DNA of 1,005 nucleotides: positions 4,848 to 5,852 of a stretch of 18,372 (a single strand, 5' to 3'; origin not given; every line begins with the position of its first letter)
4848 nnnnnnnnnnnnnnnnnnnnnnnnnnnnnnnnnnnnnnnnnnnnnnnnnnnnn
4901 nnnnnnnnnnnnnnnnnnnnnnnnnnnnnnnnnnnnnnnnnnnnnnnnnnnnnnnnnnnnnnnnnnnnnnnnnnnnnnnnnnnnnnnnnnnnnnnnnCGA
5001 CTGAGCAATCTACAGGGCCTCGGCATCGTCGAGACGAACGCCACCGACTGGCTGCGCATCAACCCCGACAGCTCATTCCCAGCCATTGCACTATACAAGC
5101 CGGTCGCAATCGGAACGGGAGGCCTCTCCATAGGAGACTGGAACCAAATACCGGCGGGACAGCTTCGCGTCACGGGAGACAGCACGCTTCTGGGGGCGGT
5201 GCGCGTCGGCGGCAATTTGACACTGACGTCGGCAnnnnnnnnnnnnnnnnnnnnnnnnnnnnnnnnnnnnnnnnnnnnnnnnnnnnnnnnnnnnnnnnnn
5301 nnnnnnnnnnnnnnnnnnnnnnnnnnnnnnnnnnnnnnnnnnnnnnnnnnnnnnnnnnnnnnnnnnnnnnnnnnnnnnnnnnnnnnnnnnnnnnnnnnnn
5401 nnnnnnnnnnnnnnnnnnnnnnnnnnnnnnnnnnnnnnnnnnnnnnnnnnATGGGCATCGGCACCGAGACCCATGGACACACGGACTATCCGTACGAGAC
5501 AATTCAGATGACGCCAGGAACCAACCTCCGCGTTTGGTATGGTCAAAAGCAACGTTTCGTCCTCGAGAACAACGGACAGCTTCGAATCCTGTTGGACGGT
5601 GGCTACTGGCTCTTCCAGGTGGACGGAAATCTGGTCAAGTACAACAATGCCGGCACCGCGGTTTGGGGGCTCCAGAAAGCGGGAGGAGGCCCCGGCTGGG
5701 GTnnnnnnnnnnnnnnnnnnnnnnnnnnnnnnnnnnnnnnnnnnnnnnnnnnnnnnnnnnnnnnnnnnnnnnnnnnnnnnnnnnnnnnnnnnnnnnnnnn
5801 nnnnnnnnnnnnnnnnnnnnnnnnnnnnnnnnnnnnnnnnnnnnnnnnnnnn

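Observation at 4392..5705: Fibre-like gene with a duplicated module and a compositionally foreign 3' half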

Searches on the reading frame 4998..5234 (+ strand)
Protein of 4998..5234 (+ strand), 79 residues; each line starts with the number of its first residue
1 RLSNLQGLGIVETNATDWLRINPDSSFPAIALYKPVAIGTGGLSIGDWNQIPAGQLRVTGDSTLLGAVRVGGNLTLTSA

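Call 59: search_solved_structures(query=A4, max_evalue=10, show_alignments=3)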
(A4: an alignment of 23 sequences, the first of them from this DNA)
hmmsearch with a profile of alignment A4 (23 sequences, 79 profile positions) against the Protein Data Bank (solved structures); distinct sequences matched with E-value up to 10: 19.
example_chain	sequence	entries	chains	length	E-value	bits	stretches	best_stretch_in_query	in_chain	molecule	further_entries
3q7y_A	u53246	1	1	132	1.8e-08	37.1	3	12-26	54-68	De novo designed beta-trefoil architecture with symmetric primary structure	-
4qks_A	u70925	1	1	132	4.7e-08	35.8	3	12-26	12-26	DE NOVO PROTEIN 6XTRP/PV2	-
4qkr_A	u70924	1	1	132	0.00073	22.3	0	12-26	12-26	DE NOVO PROTEIN 6XTYR/PV2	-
4f34_A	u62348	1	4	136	0.00085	22.1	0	12-26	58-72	de novo protein Symfoil-4V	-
3p6j_A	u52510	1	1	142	0.00093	22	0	12-26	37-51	de novo designed beta-trefoil architecture with symmetric primary structure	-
3o4c_A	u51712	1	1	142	0.0011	21.8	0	12-26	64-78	de novo designed beta-trefoil architecture with symmetric primary structure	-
3o4b_A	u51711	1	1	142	0.0011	21.7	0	12-26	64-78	de novo designed beta-trefoil architecture with symmetric primary structure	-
3o4d_A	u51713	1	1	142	0.0011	21.7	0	12-26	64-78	de novo designed beta-trefoil architecture with symmetric primary structure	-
3q7w_A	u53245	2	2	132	0.0013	21.5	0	12-26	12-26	de novo designed beta-trefoil architecture with symmetric primary structure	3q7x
3o4a_A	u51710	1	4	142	0.0013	21.5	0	13-26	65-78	de novo designed beta-trefoil architecture with symmetric primary structure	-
3o49_A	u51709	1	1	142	0.0014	21.5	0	13-26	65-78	de novo designed beta-trefoil architecture with symmetric primary structure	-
3snv_A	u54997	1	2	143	0.0046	19.8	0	12-26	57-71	Symfoil-4T/Permutation #1 synthetic protein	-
4d8h_A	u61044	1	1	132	0.0075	19.1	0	12-26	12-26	de novo protein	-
3p6i_A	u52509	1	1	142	0.027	17.3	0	12-26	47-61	de novo designed beta-trefoil architecture with symmetric primary structure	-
3ogf_A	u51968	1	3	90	0.071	16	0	12-26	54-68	de novo designed dimeric trefoil-fold sub-domain which forms homo-trimer assembly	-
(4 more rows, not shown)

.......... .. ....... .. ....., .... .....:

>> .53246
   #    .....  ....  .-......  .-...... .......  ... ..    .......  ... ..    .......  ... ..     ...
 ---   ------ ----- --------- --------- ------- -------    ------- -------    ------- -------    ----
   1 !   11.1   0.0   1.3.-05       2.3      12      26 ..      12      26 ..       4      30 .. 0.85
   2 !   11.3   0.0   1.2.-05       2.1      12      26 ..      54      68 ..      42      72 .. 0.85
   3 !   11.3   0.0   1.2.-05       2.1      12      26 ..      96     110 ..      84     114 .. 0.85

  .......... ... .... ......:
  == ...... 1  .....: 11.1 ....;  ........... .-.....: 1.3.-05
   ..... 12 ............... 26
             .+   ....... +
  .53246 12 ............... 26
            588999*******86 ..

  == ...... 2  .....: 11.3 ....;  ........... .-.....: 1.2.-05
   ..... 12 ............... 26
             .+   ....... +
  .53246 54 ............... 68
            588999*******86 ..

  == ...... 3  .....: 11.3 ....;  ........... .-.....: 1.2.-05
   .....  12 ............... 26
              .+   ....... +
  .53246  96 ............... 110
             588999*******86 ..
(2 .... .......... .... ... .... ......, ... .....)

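Call 60: search_protein_families(library=pfam, alignment_id=A4, max_evalue=10)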
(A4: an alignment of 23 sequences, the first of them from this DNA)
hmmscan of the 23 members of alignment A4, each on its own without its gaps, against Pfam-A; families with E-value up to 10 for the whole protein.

A. member 1, seq(79 aa): 1 family
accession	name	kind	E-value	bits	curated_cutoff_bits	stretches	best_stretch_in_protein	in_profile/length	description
PF18886.6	DUF5649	-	0.29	11.9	25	1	54-79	2-28/68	Repeats of unknown function (DUF5649)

B. families by the number of members that match (of 23 scanned): 4 families
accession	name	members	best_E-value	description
PF22199.2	FKBP26_IF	1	0.11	FKBP26, IF domain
PF09607.16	BrkDBD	1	0.25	Brinker DNA-binding domain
PF02798.26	GST_N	1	0.27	Glutathione S-transferase, N-terminal domain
PF18886.6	DUF5649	1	0.29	Repeats of unknown function (DUF5649)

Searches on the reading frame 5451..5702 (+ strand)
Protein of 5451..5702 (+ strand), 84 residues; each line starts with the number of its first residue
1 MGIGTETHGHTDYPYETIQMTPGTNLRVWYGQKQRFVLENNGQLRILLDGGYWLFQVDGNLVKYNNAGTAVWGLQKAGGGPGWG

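Call 21: search_solved_structures(query=A1, max_evalue=10, show_alignments=3)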
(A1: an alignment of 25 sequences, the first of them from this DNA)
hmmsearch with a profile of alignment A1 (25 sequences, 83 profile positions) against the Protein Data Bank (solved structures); distinct sequences matched with E-value up to 10: 30.
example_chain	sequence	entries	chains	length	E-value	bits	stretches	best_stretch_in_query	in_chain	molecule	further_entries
9pxj_F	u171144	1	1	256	5.8e-12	48.7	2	53-75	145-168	Pyocin L2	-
1xd5_A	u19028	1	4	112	5.2e-11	45.7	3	52-79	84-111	antifungal protein GAFP-1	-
1xd6_A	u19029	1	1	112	1.5e-10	44.2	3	52-79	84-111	gastrodianin-4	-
9pxi_F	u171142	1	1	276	2.2e-10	43.6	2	54-75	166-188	Pyocin L1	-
4le7_A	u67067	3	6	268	3.3e-10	43.1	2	54-75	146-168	Pyocin L1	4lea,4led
3m7h_A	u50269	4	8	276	3.5e-10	43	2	54-75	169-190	Putidacin L1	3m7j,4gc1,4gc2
4pdt_A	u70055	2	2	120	4e-10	42.8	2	55-77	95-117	Mannose recognizing lectin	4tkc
1bwu_A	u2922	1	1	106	6.8e-10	42.1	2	54-80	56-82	PROTEIN (AGGLUTININ)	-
1bwu_D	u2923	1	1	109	8e-10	41.9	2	54-80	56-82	PROTEIN (AGGLUTININ)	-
1bwu_Q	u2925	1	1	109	2.4e-09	40.3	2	54-80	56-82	PROTEIN (AGGLUTININ)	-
1kj1_D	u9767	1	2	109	2.4e-09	40.3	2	54-80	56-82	lectin II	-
1bwu_P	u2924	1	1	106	2.8e-09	40.1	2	54-80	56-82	PROTEIN (AGGLUTININ)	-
1kj1_A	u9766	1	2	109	3.3e-09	39.9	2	54-80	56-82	lectin I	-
1jpc_A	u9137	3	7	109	3.9e-08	36.5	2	54-80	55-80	AGGLUTININ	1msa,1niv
4h3o_A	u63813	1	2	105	4.2e-08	36.4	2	54-80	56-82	Lectin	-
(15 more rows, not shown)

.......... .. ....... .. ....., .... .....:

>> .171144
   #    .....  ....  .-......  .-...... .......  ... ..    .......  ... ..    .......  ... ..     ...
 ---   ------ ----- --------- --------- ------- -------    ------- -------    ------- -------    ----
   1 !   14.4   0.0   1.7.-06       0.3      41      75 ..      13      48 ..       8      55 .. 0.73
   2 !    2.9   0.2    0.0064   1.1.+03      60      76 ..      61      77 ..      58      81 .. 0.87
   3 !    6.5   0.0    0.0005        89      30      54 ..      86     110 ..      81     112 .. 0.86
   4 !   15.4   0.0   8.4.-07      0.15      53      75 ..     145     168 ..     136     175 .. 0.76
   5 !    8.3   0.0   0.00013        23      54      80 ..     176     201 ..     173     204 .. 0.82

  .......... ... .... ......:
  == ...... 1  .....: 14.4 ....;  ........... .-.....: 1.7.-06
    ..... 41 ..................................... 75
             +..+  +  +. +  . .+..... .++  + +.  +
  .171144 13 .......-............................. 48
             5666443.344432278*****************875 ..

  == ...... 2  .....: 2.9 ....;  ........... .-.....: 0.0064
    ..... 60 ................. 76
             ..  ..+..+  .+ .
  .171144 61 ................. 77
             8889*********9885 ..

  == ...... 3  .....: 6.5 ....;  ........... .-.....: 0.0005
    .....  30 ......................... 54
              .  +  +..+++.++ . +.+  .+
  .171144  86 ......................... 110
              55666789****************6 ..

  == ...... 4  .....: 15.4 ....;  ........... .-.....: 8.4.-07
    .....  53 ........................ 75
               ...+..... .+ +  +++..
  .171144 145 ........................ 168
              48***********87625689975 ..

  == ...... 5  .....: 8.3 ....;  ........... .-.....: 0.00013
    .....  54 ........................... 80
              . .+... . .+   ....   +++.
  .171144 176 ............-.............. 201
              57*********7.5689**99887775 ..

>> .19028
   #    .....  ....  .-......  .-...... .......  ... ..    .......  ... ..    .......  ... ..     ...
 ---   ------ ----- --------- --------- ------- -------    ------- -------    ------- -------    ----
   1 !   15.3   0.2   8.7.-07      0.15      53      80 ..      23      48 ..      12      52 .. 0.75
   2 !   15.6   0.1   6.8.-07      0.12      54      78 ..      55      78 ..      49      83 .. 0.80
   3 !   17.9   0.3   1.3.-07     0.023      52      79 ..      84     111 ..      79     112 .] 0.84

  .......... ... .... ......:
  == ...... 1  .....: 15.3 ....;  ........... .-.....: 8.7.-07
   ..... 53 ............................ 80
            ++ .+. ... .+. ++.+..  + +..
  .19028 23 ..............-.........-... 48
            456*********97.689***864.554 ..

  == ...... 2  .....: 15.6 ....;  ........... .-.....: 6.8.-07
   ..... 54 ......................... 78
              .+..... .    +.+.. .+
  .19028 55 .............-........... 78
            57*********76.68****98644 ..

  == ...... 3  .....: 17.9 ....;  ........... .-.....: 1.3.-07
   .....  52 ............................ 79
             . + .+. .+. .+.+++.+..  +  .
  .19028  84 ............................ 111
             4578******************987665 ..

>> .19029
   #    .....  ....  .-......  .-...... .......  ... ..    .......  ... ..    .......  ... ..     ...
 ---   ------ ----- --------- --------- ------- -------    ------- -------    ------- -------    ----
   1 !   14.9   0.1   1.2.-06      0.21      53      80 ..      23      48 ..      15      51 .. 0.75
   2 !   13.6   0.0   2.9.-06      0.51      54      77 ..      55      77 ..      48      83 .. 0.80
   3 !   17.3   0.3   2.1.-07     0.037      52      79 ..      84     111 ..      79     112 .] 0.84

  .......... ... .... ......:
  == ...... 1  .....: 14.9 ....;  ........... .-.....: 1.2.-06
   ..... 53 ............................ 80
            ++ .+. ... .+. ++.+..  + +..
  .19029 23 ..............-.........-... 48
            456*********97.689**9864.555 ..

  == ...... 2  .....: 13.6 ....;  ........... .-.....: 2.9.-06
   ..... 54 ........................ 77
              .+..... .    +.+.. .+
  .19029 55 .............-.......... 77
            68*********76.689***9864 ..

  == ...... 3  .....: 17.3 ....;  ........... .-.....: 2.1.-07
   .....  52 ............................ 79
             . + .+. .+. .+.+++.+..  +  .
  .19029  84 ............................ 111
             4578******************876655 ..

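Call 22: search_protein_families(library=pfam, alignment_id=A1, max_evalue=10)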
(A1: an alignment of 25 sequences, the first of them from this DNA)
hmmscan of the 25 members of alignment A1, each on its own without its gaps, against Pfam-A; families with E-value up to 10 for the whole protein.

A. member 1, seq(84 aa): 0 families

B. families by the number of members that match (of 25 scanned): 5 families
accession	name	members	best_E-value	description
PF08773.16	CathepsinC_exc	1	0.017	Cathepsin C exclusion domain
PF21784.3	Bflower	1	0.05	4-fold beta flower protein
PF08662.17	eIF2A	1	0.081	Eukaryotic translation initiation factor eIF2A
PF13230.11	GATase_4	1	0.12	Glutamine amidotransferases class-II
PF17596.7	DUF5492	1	0.28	Family of unknown function (DUF5492)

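Call 28: predict_structure(alignment_id=A1)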
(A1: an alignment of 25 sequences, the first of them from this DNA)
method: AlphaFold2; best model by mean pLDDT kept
length: 84 residues; sequences in the alignment: 25
mean_pLDDT: 74.6   pTM: 0.62
mean pLDDT of the five models: 74.6, 73.5, 71.1, 68.5, 66.5
residues with pLDDT >= 90: 25; 70-90: 30; 50-70: 11; < 50: 18
segments of 3 or more residues with pLDDT < 50: 1-7, 12-16, 81-84
pLDDT, mean of each block of 10 residues (from residue 1): 44 52 78 85 91 92 93 73 48
secondary structure, 60 per line:
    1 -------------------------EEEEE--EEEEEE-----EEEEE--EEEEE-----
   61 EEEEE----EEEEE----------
elements in order: E26-30 E33-38 E44-48 E51-55 E61-65 E70-74

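Call 71: find_related_loci(query=A1, collection=viral_contigs, flank=5000)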
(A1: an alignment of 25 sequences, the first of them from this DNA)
Query A1 (84 aa) in viral_contigs; peptide patterns used: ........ (x = any residue, [..] = any of these).
178 stretches matched a pattern; 5 encode a relative of the query (tblastn E <= 1e-3); 5 distinct loci.
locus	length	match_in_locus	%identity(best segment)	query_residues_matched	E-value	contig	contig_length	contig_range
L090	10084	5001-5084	61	52-79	7e-6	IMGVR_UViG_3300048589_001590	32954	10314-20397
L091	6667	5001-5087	55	52-80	8e-6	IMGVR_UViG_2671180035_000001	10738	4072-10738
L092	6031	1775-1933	34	9-73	2e-5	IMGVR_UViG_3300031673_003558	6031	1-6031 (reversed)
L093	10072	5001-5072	58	49-72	2e-5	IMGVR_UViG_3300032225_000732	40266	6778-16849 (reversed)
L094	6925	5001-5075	56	52-76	2e-5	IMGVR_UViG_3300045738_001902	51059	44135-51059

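Call 76: search_protein_representatives(alignment_id=A1)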
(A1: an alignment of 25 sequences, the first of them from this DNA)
Query: 25 sequences, 83 profile positions. Proteins with E-value up to 0.001 (for the whole library): 7257; up to 1e-10: 1323; up to 1e-30: 46. The best 150 are listed.
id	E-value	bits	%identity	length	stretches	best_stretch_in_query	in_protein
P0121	2.4e-67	239.0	-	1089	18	54-81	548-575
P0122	2.5e-53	194.1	-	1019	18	51-81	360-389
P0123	1.7e-49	181.9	-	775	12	49-76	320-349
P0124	1.5e-44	166.0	-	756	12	54-81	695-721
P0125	4.7e-44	164.4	-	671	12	52-83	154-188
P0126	1.2e-43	163.1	-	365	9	50-76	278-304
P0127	8.7e-43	160.4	-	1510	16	55-78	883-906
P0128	3.8e-42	158.3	-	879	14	52-75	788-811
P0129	2.2e-40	152.7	-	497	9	50-76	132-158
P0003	1.5e-39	150.0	-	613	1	1-83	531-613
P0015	3.7e-39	148.7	-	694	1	1-83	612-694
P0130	4.0e-39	148.6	-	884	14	52-81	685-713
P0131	8.4e-39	147.6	-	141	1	1-83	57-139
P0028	1.3e-38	146.9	-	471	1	1-83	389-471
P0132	7.1e-38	144.6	-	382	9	52-77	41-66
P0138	3.1e-35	136.1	-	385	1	1-83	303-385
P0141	8.8e-34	131.5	-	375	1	1-83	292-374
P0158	4.7e-30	119.5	-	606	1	1-76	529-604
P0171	6.2e-28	112.8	-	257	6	54-81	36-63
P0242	2.0e-23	98.3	-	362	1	2-74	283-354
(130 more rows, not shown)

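Call 77: search_protein_families(library=pfam, proteins=[P0121, P0123, P0126, P0129, P0132, P0171, P0138, P0141, P0158, P0242], max_evalue=0.001)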
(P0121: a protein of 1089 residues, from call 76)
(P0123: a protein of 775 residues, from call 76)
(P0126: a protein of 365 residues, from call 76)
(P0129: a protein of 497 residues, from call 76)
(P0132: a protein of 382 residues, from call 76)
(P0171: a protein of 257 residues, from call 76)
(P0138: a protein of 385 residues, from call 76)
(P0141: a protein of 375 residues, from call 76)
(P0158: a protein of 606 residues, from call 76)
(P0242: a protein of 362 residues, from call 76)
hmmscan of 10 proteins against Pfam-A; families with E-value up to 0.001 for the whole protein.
P0121 (1089 aa): 6 families
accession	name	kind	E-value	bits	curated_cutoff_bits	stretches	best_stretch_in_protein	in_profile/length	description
PF01453.30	B_lectin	-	4e-39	133.8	32.4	0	514-568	18-75/105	D-mannose binding lectin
PF13351.11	DUF4099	-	7.6e-07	29.7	22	0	747-770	46-69/82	Protein of unknown function (DUF4099)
PF13570.13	Beta-prop_ACSF4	-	2e-05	24.6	133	0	384-479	150-243/329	Beta-alanine-activating enzyme, beta-propeller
PF13362.12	Toprim_3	-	0.00011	23.1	27.2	0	799-833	12-47/95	Toprim domain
PF19910.5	DUF6383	-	0.00011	22.7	23.7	0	669-707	13-51/74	Domain of unknown function (DUF6383)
PF07210.18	DUF1416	-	0.00097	19.4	23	0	859-882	39-62/97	Protein of unknown function (DUF1416)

P0123 (775 aa): 7 families
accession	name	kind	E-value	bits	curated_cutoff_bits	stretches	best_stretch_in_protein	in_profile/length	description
PF01453.30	B_lectin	-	1.1e-32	113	32.4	1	312-378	7-75/105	D-mannose binding lectin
PF13360.13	PQQ_2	-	1.4e-13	51.5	27.6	2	514-717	2-152/233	Outer membrane protein assembly factor BamB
PF09992.14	NAGPA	-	2.1e-09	38.2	25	1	107-289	2-168/169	Phosphodiester glycosidase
PF05228.19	CHASE4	-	5.9e-05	23.7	26.2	0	604-604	83-83/140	CHASE4 domain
PF02625.21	XdhC_CoxI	-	0.00013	22.3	24.3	0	379-396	19-36/68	XdhC and CoxI family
PF13570.13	Beta-prop_ACSF4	-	0.00013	22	133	0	689-760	160-230/329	Beta-alanine-activating enzyme, beta-propeller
PF02920.21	Integrase_DNA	-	0.00072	19.9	27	0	548-572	10-34/70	DNA binding domain of tn916 integrase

P0126 (365 aa): 7 families
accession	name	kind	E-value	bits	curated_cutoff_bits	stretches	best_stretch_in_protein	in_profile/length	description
PF01453.30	B_lectin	-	3.4e-32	111.5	32.4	3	75-130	21-80/105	D-mannose binding lectin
PF13570.13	Beta-prop_ACSF4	-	1.7e-07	31.4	133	0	71-180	196-294/329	Beta-alanine-activating enzyme, beta-propeller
PF24998.1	DUF7778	-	2.9e-07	30.9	25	0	316-357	21-62/125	Domain of unknown function (DUF7778)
PF13360.13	PQQ_2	-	6.3e-05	23.2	27.6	0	39-234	33-184/233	Outer membrane protein assembly factor BamB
PF23389.1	Beta-prop_WDR19_1st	-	0.0002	21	27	0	75-178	16-113/325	WDR19 first beta-propeller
PF25744.1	T4_Y13H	-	0.00037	20.7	27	0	336-360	11-34/61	Bacteriophage T4 Y13H protein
PF19583.5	ODP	-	0.00078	19.8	27.2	0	78-106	118-150/194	ODP family beta lactamase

P0129 (497 aa): 2 families
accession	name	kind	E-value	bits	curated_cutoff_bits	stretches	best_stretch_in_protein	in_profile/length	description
PF01453.30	B_lectin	-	7.3e-19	68.7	32.4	1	133-189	17-78/105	D-mannose binding lectin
PF01607.29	CBM_14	-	2.3e-14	53.7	22.1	1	20-67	5-53/53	Chitin binding Peritrophin-A domain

P0132 (382 aa): 8 families
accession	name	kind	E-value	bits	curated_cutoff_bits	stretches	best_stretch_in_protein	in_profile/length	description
PF01453.30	B_lectin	-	1.5e-32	112.6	32.4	3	290-345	14-74/105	D-mannose binding lectin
PF12894.13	ANAPC4_WD40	-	1.7e-06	28.6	22.9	0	287-341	3-60/91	Anaphase-promoting complex subunit 4 WD40 domain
PF14977.11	FAM194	-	4.1e-06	26.7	27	0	73-109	17-54/202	FAM194 protein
PF25744.1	T4_Y13H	-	2.4e-05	24.6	27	0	320-347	11-38/61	Bacteriophage T4 Y13H protein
PF24797.1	Beta-prop_WDR35_TULP_N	-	3.3e-05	23.6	80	0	286-342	122-179/332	WDR35/TULP4 N-terminal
PF10983.13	DUF2793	-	6.4e-05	23.2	27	0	299-339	47-84/87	Protein of unknown function (DUF2793)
PF24998.1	DUF7778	-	0.0001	22.7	25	0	47-86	21-61/125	Domain of unknown function (DUF7778)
PF13570.13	Beta-prop_ACSF4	-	0.0003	20.7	133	0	40-213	73-249/329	Beta-alanine-activating enzyme, beta-propeller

P0171 (257 aa): 4 families
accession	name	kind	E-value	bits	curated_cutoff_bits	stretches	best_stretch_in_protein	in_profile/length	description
PF01453.30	B_lectin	-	2.8e-18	66.8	32.4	2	31-91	15-75/105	D-mannose binding lectin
PF24797.1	Beta-prop_WDR35_TULP_N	-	0.00011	22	80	0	70-138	131-209/332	WDR35/TULP4 N-terminal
PF19190.6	BACON_2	-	0.00019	21.7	25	0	23-78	11-67/94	Viral BACON domain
PF20992.2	CBP66_2nd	-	0.00054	20.3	27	0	164-194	30-60/78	Nuclear cap binding complex subunit CBP66 second domain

P0138 (385 aa): 0 families

P0141 (375 aa): 0 families

P0158 (606 aa): 0 families

P0242 (362 aa): 0 families

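Call 79: fold_search(model_id=the predicted structure, library=pdb)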
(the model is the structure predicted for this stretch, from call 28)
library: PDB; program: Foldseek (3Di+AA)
matches with E <= 10: 583; with E <= 0.001: 0
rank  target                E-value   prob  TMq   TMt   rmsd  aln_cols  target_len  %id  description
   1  4tkc                  1.2e-02  0.98  0.28  0.20   8.8        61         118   28  Japanese Marasmius oreades lectin complexed with mannose (released 2015-06-03)
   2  1xd6                  3.0e-02  0.93  0.28  0.21   9.8        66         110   27  Crystal structures of novel monomeric monocot mannose-binding lectins from Gastrodia elata (released 2005-01-11)
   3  1xd5_D                3.4e-02  0.96  0.27  0.21   9.7        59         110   27  Crystal structures of novel monomeric monocot mannose-binding lectins from Gastrodia elata (released 2005-01-11)
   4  1xd5_C                3.6e-02  0.94  0.31  0.24  10.1        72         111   26  Crystal structures of novel monomeric monocot mannose-binding lectins from Gastrodia elata (released 2005-01-11)
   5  4pdt                  4.1e-02  0.97  0.27  0.19   8.9        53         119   28  Japanese Marasmius oreades lectin (released 2015-04-29)
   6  8a9m_A                6.6e-02  0.96  0.28  0.22   8.8        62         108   22  Hippeastrum hybrid agglutinin, HHA, complex with beta-mannose (released 2022-10-05)
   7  3m7h_B                1.2e-01  0.72  0.26  0.10   8.8        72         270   22  Crystal structure of the bacteriocin LLPA from Pseudomonas sp. (released 2011-03-23)
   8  4h3o_A                1.3e-01  0.89  0.29  0.24   8.4        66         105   17  Crystal structure of a new form of lectin from Allium sativum at 2.17 A resolution (released 2012-09-26)
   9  1xd5_A                1.3e-01  0.72  0.27  0.20  10.2        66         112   27  Crystal structures of novel monomeric monocot mannose-binding lectins from Gastrodia elata (released 2005-01-11)
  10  1msa_A                1.3e-01  0.84  0.28  0.22   9.0        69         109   23  MANNOSE-SPECIFIC AGGLUTININ (LECTIN) FROM SNOWDROP (GALANTHUS NIVALIS) BULBS COMPLEXED WITH METHYL-ALPHA-D-MANNOSIDE (released 1995-09-15)
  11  1npl_A                1.3e-01  0.63  0.29  0.22   9.2        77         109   22  MANNOSE-SPECIFIC AGGLUTININ (LECTIN) FROM DAFFODIL (NARCISSUS PSEUDONARCISSUS) BULBS IN COMPLEX WITH MANNOSE-ALPHA1,3- (released 1998-12-23)
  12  3m7j_B                1.4e-01  0.69  0.26  0.10   8.8        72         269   22  Crystal structure of the bacteriocin LLPA from pseudomonas sp. in complex with Met-mannose (released 2011-03-23)
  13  1kj1_D                1.4e-01  0.60  0.26  0.20   8.4        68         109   20  MANNOSE-SPECIFIC AGGLUTININ (LECTIN) FROM GARLIC (ALLIUM SATIVUM) BULBS COMPLEXED WITH ALPHA-D-MANNOSE (released 2002-02-22)
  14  1b2p_A                1.5e-01  0.82  0.31  0.23   9.0        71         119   20  NATIVE MANNOSE-SPECIFIC BULB LECTIN FROM SCILLA CAMPANULATA (BLUEBELL) AT 1.7 ANGSTROMS RESOLUTION (released 1999-07-22)
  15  7tsz_B                1.6e-01  0.97  0.37  0.12   3.6        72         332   14  BamABCDE bound to substrate EspP class 1 (released 2022-03-30)
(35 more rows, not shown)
